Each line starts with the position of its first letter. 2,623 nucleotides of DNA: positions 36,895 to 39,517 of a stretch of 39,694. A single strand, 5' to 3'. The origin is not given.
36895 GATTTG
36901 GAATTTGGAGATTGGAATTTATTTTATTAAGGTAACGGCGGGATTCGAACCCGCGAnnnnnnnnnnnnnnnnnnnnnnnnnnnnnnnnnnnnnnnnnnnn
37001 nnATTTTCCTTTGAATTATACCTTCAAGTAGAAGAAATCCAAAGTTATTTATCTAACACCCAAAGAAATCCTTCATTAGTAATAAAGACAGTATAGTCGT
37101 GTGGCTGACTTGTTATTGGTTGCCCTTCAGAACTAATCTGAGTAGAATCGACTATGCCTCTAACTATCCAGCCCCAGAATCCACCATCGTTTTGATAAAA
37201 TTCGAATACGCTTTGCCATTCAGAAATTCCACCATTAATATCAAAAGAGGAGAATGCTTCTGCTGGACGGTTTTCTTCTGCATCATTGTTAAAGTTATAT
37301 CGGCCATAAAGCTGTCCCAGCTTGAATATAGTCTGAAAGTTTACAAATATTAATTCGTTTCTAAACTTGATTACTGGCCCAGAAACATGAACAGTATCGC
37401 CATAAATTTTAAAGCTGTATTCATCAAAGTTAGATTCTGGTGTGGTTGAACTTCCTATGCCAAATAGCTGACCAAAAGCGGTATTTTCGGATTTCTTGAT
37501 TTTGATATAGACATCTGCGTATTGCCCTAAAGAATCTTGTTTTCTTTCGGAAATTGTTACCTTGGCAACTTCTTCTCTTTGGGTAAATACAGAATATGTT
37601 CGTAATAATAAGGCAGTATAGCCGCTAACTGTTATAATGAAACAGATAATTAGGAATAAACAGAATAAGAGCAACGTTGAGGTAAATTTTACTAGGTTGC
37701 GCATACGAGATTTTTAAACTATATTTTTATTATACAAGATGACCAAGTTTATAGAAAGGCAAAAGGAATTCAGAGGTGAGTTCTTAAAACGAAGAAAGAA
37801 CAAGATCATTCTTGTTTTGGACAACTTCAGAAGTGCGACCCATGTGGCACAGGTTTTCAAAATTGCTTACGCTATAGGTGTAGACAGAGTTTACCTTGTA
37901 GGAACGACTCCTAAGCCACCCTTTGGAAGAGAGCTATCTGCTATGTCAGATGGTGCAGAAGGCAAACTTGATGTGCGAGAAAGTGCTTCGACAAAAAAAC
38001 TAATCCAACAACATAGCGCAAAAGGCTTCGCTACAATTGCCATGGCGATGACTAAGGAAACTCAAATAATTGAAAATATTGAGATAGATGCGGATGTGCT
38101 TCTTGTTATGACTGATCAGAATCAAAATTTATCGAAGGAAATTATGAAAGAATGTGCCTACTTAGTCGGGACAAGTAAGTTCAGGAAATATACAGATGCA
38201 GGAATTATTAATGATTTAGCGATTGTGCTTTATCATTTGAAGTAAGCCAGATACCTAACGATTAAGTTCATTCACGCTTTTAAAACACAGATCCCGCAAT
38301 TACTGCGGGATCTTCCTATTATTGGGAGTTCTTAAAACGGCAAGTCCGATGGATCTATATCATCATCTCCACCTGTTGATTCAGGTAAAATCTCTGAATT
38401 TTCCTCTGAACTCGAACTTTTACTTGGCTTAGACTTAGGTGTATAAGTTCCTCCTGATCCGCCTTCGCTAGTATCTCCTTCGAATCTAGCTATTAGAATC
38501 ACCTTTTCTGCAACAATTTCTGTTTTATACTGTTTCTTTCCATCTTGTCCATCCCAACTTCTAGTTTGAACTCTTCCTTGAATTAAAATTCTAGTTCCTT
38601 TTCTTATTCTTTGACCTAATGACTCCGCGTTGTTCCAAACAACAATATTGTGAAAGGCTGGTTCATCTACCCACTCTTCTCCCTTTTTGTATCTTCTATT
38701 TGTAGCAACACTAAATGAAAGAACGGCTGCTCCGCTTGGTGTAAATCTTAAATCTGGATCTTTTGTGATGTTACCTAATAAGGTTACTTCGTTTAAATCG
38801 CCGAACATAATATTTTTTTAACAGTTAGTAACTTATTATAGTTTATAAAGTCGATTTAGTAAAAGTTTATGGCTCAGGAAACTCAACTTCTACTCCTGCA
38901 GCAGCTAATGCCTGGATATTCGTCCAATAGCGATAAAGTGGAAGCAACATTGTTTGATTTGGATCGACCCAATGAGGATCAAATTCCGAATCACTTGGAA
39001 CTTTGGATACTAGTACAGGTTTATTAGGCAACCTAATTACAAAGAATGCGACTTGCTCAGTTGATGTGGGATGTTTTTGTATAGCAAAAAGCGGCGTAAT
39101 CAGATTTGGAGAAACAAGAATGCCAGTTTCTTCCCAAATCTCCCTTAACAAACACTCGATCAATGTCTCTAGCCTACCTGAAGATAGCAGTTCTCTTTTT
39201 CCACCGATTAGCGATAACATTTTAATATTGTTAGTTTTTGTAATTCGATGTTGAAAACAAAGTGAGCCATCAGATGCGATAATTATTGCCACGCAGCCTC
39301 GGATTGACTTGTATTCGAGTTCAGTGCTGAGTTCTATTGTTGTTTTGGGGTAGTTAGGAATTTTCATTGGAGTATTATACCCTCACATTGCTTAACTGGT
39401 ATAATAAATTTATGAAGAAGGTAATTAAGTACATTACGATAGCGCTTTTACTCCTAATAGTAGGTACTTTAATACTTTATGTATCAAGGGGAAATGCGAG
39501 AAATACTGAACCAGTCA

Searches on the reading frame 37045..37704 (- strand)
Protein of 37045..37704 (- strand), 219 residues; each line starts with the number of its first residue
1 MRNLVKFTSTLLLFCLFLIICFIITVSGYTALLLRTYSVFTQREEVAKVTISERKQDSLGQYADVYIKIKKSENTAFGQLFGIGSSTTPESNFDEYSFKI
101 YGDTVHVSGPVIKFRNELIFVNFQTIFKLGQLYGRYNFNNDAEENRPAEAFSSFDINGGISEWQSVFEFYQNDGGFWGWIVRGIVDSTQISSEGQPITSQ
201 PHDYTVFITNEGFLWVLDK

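Call 70: search_protein_families(library=pfam, proteins=[window:37045-37704:-], max_evalue=0.01)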
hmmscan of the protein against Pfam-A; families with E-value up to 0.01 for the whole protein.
window:37045-37704:- (219 aa): 1 family
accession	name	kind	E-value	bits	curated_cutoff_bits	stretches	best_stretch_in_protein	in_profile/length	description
PF01380.27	SIS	-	0.00098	19.4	25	1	20-78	56-111/131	SIS domain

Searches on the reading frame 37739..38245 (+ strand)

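Call 70: search_protein_families(library=pfam, proteins=[window:37739-38245:+], max_evalue=0.01)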
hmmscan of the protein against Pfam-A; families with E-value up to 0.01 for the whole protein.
window:37739-38245:+ (168 aa): 1 family
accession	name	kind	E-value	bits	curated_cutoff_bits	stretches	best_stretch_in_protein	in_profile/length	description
PF00588.24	SpoU_methylase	-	2e-11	44.6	29.7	1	23-143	2-120/142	SpoU rRNA Methylase family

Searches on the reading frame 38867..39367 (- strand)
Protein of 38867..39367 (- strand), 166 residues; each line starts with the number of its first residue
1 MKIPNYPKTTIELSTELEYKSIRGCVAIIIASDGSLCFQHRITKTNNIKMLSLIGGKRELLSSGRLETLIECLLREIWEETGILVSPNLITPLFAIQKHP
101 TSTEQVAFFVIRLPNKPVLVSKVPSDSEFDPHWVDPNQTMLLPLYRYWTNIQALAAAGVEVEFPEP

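Call 70: search_protein_families(library=pfam, proteins=[window:38867-39367:-], max_evalue=0.01)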
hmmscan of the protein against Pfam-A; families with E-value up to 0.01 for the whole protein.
window:38867-39367:- (166 aa): 1 family
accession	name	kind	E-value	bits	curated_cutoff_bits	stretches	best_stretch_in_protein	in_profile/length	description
PF00293.34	NUDIX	-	2.8e-08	34.3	21.1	1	26-141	7-119/134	NUDIX domain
